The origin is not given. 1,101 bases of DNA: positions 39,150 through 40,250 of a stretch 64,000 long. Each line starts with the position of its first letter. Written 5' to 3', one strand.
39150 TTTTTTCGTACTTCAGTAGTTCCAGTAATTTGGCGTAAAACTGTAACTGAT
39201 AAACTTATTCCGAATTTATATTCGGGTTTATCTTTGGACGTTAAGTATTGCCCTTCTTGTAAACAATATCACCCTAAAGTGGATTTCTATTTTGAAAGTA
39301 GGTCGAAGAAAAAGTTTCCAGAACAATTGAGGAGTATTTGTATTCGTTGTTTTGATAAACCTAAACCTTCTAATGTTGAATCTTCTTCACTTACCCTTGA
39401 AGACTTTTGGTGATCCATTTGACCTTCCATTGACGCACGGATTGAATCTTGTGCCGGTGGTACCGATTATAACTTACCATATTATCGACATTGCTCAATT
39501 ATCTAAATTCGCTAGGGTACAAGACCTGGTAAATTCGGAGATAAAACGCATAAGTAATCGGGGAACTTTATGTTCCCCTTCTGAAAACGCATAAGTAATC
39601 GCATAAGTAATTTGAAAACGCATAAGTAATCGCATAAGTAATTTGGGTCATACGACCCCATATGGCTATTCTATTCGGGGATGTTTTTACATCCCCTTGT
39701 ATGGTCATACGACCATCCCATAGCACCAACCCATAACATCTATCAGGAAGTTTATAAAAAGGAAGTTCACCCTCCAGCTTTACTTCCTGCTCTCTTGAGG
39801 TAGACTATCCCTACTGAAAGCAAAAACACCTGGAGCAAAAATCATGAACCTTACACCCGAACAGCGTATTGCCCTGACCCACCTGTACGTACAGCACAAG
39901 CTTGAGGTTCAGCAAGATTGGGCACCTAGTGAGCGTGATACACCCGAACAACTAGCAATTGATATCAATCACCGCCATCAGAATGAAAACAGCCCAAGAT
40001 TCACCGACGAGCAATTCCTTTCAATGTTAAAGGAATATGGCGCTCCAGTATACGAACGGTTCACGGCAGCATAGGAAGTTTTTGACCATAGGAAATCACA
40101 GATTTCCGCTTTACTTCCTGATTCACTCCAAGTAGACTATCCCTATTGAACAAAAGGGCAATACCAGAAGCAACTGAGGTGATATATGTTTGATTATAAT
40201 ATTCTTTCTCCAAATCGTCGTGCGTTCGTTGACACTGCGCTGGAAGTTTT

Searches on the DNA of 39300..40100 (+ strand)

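Call 4: search_dna_similar(query=window:39300-40100:+, collection=phages, mode=distant, max_rows=30)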
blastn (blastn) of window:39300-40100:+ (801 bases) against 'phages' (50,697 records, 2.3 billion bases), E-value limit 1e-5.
No match.

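Call 57: search_rna_families(source=window, start=39300, end=39900, threshold=evalue, max_evalue=1)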
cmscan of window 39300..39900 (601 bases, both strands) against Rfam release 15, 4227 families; matches with E-value up to 1: 0.
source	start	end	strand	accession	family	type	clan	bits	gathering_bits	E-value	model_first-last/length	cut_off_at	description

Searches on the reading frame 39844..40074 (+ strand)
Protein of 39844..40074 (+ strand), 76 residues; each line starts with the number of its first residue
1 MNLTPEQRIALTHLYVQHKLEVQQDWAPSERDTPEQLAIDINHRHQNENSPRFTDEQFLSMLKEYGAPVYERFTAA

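Call 13: search_protein_families(library=phrogs, proteins=[window:39844-40074:+], max_evalue=0.01)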
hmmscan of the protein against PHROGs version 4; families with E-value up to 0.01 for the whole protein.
window:39844-40074:+ (76 aa): 0 families

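Call 14: search_protein_families(library=pfam, proteins=[window:39844-40074:+], max_evalue=0.01)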
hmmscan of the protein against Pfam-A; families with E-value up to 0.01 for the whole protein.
window:39844-40074:+ (76 aa): 1 family
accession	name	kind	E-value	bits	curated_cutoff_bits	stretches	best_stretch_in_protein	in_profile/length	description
PF21271.2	SNX17-31_F2_FERM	-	0.0051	17.2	27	1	6-38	10-42/61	Sortin nexin 17/31, FERM domain, F2 lobe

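Call 16: find_encoding_contigs(protein=window:39844-40074:+, flank=10000, max_places=6)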
Protein window:39844-40074:+ (76 aa): 14 contigs read that carry it; 6 places shown.
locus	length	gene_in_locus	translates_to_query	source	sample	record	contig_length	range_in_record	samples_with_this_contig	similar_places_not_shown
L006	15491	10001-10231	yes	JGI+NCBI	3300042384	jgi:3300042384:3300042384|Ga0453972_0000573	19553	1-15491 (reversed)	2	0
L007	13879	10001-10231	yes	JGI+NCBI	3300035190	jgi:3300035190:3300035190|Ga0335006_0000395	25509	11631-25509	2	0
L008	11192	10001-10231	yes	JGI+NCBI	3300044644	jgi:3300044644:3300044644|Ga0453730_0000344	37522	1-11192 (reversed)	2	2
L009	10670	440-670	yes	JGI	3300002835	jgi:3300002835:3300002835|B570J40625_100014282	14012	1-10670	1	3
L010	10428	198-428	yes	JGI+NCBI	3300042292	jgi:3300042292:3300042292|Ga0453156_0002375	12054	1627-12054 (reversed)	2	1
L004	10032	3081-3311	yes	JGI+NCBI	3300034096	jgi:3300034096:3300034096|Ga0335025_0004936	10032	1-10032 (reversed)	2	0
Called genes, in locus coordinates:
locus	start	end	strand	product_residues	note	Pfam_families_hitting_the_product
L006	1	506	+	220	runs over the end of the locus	-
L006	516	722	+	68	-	-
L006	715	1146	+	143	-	-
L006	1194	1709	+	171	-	-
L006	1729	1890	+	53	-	-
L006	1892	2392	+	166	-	-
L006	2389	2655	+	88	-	-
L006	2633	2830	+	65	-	-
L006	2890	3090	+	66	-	-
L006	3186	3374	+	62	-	-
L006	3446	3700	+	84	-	-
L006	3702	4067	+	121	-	-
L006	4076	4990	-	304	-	-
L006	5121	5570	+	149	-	-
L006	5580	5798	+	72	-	-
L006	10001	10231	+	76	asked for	-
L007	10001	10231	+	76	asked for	-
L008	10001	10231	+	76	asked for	-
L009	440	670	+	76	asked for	-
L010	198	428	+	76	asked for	-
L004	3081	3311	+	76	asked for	-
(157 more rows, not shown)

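Call 77: search_protein_families(library=phrogs, proteins=[window:39844-40074:+], max_evalue=0.01)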
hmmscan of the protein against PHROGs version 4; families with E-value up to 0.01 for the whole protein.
window:39844-40074:+ (76 aa): 0 families
